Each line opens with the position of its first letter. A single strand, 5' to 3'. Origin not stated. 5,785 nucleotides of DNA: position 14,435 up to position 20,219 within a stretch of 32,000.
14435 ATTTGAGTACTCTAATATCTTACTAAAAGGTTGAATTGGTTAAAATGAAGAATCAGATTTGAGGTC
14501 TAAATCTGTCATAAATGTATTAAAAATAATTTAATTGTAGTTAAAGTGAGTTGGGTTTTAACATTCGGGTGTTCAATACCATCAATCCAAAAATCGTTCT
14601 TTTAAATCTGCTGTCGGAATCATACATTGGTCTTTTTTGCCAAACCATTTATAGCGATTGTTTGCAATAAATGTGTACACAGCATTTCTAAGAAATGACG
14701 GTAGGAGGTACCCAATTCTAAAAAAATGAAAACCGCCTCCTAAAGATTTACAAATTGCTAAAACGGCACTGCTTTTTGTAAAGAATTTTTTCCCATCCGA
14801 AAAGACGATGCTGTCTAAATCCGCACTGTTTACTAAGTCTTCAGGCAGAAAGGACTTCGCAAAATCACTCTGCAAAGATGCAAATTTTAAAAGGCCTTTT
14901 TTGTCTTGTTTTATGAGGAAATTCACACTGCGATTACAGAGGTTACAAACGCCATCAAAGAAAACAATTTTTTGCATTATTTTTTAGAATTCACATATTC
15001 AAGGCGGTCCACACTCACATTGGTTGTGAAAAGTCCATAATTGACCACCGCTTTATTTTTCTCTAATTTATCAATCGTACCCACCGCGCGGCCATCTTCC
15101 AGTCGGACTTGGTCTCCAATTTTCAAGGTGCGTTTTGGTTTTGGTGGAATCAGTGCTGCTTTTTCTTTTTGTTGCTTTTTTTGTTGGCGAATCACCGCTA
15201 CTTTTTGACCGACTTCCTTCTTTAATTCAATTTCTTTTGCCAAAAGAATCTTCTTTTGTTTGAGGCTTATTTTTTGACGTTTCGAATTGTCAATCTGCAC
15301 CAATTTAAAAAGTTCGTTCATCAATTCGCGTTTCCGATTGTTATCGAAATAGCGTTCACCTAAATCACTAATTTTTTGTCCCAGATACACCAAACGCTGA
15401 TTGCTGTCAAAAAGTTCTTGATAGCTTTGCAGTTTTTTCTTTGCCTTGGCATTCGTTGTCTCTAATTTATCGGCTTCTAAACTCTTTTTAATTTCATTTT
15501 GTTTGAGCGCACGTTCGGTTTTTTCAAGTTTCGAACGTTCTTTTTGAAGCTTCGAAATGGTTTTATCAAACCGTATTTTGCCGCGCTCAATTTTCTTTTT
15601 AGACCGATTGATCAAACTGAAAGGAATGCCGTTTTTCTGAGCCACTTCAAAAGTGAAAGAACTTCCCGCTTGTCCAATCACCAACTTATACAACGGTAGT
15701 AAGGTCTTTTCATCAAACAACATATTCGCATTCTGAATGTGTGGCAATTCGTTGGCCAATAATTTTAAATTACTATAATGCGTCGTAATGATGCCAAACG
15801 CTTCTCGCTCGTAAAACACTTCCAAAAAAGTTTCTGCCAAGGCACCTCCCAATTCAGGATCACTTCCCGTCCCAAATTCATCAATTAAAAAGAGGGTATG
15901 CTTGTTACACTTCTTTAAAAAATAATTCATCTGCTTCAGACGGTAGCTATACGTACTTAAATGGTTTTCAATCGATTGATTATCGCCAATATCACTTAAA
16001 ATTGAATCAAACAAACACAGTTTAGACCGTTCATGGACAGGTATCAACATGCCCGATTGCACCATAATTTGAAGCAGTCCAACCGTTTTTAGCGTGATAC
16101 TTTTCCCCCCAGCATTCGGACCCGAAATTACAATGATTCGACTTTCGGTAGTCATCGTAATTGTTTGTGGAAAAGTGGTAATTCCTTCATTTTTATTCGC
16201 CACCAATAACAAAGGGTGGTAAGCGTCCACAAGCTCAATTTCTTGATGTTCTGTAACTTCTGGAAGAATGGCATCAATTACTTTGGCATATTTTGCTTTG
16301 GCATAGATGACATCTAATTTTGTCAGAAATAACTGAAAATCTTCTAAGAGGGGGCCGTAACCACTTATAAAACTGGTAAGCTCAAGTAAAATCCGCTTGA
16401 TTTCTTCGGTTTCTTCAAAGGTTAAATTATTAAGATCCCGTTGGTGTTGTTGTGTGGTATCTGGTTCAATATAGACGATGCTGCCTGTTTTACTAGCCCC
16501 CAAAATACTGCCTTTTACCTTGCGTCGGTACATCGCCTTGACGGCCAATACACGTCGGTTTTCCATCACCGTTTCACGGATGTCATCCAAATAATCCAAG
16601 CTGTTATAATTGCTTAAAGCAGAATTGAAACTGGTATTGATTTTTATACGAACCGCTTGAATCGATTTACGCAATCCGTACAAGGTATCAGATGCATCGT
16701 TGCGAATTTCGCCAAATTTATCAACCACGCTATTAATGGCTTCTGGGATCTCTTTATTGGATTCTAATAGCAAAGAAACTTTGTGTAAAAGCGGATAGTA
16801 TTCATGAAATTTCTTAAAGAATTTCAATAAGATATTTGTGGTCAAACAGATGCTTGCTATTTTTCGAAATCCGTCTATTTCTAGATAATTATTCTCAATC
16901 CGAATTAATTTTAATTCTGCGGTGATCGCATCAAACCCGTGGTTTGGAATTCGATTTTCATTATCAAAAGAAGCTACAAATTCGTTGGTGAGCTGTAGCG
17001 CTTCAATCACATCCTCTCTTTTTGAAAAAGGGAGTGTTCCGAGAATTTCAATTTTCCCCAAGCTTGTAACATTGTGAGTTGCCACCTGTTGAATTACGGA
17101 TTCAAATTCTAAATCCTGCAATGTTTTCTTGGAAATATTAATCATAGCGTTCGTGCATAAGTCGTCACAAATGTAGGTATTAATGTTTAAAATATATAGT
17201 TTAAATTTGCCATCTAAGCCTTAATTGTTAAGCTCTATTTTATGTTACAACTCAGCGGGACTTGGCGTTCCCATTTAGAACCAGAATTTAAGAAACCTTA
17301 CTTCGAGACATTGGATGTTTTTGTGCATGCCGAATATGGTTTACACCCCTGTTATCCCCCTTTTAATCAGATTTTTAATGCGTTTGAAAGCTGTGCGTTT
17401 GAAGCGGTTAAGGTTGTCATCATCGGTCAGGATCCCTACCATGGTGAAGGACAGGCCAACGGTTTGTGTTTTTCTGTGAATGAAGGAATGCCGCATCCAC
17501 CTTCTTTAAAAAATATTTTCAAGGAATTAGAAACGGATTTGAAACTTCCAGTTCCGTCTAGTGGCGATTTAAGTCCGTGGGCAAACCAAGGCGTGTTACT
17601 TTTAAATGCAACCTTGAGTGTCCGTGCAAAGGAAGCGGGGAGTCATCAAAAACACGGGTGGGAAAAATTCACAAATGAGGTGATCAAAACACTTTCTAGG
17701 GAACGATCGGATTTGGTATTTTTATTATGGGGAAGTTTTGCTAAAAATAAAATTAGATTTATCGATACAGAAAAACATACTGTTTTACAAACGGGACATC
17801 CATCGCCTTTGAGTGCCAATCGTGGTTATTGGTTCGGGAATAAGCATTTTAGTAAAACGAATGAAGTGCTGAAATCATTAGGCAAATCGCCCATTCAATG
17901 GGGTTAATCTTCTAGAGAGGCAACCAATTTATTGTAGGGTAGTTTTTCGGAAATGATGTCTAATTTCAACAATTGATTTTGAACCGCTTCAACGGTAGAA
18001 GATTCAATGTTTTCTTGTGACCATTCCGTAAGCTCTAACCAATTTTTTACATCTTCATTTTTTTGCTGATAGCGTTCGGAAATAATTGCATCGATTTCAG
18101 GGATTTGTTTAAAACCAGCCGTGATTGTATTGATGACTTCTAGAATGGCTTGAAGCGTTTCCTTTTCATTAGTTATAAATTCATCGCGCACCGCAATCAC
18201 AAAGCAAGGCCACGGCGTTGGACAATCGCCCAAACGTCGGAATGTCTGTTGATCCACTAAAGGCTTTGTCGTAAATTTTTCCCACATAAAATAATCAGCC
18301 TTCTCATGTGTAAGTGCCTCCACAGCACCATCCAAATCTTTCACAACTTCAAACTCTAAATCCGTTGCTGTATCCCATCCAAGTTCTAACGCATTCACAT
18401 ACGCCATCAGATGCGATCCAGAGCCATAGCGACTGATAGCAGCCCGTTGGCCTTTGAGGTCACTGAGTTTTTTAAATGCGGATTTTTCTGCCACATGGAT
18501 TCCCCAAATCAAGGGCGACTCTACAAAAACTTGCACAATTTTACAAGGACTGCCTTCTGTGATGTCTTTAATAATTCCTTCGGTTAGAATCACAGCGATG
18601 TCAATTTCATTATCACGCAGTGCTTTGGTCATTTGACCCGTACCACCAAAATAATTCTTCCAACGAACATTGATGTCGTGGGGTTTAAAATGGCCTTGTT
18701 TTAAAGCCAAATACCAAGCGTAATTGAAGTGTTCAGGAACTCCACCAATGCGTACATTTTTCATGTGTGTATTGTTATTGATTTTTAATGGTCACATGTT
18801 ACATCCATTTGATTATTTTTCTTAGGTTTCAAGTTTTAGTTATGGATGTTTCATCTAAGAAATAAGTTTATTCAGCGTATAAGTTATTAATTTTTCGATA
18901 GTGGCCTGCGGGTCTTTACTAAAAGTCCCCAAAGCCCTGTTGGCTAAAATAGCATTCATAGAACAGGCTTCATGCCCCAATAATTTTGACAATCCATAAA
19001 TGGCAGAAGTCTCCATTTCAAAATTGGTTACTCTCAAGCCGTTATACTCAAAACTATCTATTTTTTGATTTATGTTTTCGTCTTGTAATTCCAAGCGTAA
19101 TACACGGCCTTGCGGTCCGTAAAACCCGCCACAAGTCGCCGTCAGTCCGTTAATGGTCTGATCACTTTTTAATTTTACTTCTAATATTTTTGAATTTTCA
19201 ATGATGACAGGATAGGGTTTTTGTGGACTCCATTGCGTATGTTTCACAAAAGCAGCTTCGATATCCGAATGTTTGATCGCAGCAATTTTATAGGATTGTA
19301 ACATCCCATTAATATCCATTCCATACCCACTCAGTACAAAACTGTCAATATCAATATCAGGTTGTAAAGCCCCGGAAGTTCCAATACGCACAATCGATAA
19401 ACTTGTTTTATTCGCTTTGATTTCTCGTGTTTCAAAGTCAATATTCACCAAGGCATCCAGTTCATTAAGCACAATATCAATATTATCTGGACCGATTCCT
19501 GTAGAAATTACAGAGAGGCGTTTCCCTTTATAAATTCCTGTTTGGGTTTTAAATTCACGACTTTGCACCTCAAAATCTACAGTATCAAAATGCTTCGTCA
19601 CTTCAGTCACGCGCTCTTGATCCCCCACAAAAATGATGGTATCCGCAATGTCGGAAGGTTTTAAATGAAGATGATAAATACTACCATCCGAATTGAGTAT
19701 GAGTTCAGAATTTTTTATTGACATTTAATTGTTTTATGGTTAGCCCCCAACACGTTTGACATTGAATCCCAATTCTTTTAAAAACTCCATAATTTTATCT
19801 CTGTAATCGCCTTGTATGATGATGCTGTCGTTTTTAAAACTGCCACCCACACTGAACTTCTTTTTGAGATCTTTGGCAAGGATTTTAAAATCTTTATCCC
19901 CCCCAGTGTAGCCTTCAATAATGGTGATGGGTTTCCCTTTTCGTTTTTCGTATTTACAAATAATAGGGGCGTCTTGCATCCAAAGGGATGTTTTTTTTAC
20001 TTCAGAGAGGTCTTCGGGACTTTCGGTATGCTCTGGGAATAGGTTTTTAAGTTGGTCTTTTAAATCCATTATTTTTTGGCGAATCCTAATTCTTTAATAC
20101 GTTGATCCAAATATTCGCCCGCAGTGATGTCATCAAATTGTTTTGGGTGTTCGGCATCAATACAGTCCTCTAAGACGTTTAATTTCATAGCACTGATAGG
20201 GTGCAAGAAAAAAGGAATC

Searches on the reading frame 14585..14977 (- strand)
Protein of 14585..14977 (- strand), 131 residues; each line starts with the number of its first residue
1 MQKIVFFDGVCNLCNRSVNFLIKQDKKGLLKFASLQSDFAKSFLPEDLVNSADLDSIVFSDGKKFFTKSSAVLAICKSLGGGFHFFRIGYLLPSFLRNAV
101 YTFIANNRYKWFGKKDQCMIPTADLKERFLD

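Call 9: search_protein_families(library=pfam, proteins=[window:14585-14977:-], max_evalue=0.01)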
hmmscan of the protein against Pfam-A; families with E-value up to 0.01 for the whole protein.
window:14585-14977:- (131 aa): 1 family
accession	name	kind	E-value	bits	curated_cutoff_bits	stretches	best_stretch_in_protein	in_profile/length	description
PF04134.17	DCC1-like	-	4.5e-27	96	27.8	1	5-114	1-113/113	DCC1-like thiol-disulfide oxidoreductase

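Call 19: find_encoding_contigs(protein=window:14585-14977:-, flank=10000, max_places=10)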
Protein window:14585-14977:- (131 aa): 21 contigs read that carry it; 10 places shown.
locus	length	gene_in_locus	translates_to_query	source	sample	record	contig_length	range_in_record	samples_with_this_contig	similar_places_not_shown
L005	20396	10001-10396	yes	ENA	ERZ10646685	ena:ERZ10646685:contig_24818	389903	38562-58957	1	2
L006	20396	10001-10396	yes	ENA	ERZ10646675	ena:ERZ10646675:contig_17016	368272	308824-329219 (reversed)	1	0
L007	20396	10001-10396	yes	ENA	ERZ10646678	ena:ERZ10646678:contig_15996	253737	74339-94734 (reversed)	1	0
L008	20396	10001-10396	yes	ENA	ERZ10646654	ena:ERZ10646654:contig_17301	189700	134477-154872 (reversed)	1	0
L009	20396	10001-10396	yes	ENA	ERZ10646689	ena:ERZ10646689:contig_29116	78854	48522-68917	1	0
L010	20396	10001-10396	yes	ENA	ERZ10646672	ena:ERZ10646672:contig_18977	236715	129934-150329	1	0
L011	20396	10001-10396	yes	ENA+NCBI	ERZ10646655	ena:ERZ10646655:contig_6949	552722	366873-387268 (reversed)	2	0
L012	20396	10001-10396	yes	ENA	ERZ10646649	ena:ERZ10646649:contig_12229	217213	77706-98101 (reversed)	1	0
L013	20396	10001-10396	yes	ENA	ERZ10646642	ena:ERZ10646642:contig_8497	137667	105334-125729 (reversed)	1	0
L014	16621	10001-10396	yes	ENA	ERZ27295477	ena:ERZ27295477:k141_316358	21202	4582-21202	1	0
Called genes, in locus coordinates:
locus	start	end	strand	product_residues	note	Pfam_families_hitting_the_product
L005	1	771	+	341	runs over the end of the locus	PF00491:Arginase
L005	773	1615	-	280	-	PF04116:FA_hydroxylase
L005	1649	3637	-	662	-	PF00676:E1_dh, PF02779:Transket_pyr, PF02780:Transketolase_C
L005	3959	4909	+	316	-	PF14226:DIOX_N, PF03171:2OG-FeII_Oxy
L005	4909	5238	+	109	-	PF05046:Img2 (weak), PF01253:SUI1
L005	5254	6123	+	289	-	PF01048:PNP_UDP_1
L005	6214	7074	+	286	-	PF09084:NMT1, PF12974:Phosphonate-bd (faint), PF22384:PBP2_Ca3427_like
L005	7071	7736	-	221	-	PF03167:UDG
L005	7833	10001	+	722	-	PF00488:MutS_V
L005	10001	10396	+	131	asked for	PF04134:DCC1-like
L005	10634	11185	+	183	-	-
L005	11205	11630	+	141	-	PF01381:HTH_3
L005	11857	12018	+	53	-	-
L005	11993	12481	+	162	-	PF06271:RDD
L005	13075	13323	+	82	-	PF19891:DUF6364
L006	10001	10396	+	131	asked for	PF04134:DCC1-like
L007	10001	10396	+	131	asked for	PF04134:DCC1-like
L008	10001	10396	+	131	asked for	PF04134:DCC1-like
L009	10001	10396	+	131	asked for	PF04134:DCC1-like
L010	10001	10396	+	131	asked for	PF04134:DCC1-like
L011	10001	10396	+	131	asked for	PF04134:DCC1-like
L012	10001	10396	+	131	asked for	PF04134:DCC1-like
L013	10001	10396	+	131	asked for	PF04134:DCC1-like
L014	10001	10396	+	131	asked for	PF04134:DCC1-like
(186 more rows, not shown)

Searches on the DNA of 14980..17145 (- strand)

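Call 91: search_with_rna_model(model_id=R1, sources=[L199, L198, L034], filters=off, max_evalue=2)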
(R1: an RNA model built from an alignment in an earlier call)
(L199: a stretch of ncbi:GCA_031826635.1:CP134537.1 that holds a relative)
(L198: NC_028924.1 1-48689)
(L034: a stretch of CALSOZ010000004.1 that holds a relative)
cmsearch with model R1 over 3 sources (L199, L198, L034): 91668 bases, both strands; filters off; matches with E-value up to 2: 8.
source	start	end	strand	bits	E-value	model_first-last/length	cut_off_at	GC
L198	38030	38095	+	53.4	2.1e-08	1-59/59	no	0.39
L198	32218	32286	+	46.9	4.3e-07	1-59/59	no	0.39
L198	38874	38941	+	45.9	7.1e-07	1-59/59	no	0.37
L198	30003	30061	+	28.4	0.0026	1-59/59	no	0.47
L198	30904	30960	+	23.5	0.026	1-59/59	no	0.33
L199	6906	6968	-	19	0.21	1-59/59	no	0.32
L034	16630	16666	+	16.1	0.83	1-59/59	no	0.43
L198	39200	39250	+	15.1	1.4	1-59/59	no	0.27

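Call 109: search_with_rna_model(model_id=R1, sources=[L203, L205, L036, L029, L027], filters=off, max_evalue=1)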
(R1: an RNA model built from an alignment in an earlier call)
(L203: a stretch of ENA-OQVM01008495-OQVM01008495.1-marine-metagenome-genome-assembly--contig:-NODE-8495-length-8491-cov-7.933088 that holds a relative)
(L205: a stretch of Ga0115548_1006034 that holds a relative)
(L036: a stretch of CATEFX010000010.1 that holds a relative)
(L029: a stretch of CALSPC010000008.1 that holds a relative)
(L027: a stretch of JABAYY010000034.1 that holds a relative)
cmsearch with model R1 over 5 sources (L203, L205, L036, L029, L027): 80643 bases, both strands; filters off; matches with E-value up to 1: 2.
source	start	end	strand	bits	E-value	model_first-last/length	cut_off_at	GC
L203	6550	6613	-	36.5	5.1e-05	1-59/59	no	0.44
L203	3080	3135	-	19.1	0.18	1-59/59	no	0.39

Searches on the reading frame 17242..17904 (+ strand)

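Call 9: search_protein_families(library=pfam, proteins=[window:17242-17904:+], max_evalue=0.01)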
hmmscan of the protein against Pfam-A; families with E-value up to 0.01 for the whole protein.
window:17242-17904:+ (221 aa): 1 family
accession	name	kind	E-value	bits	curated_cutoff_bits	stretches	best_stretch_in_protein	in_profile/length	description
PF03167.25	UDG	-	5.1e-17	62.7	24.3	1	55-211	7-141/141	Uracil DNA glycosylase superfamily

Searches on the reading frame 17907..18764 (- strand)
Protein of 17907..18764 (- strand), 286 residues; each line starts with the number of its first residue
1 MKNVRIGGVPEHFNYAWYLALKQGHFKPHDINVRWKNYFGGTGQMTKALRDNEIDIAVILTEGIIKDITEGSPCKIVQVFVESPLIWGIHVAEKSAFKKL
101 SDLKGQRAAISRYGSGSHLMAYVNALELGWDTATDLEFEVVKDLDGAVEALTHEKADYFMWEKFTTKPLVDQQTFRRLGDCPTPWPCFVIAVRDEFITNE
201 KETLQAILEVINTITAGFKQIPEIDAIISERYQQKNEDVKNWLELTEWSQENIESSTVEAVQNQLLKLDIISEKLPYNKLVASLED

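Call 9: search_protein_families(library=pfam, proteins=[window:17907-18764:-], max_evalue=0.01)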
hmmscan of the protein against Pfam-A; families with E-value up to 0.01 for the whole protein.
window:17907-18764:- (286 aa): 4 families
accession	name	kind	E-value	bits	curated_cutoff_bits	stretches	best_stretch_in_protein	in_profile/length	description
PF22384.1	PBP2_Ca3427_like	-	1.9e-17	63.9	27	1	93-180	8-94/95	Ca3427-like PBP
PF09084.16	NMT1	-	3.4e-10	40.6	20.5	1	17-212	7-203/216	NMT1/THI5 like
PF12974.12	Phosphonate-bd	-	3.5e-05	23.7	27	1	43-208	40-213/242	ABC transporter, phosphonate, periplasmic substrate-binding protein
PF13379.11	NMT1_2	-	0.00043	20.6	24.7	0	3-115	7-120/252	NMT1-like family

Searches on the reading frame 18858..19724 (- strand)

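Call 9: search_protein_families(library=pfam, proteins=[window:18858-19724:-], max_evalue=0.01)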
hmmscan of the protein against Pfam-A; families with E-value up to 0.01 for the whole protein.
window:18858-19724:- (289 aa): 1 family
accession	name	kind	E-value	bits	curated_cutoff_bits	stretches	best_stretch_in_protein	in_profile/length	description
PF01048.26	PNP_UDP_1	-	3e-20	73.1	25.1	1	30-265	3-201/233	Phosphorylase superfamily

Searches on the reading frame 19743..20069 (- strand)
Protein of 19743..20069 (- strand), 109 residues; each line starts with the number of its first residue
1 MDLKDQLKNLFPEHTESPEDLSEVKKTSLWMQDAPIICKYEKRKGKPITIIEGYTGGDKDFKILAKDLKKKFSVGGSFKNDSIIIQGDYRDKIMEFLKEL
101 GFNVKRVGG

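Call 9: search_protein_families(library=pfam, proteins=[window:19743-20069:-], max_evalue=0.01)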
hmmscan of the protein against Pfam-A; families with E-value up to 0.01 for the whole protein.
window:19743-20069:- (109 aa): 2 families
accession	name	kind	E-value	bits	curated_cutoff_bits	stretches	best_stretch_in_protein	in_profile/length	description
PF01253.27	SUI1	-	1.6e-16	60.9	25.5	1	39-102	8-76/77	Translation initiation factor SUI1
PF05046.19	Img2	-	2.8e-06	27.9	34.4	1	31-102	10-84/84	Mitochondrial large subunit ribosomal protein (Img2)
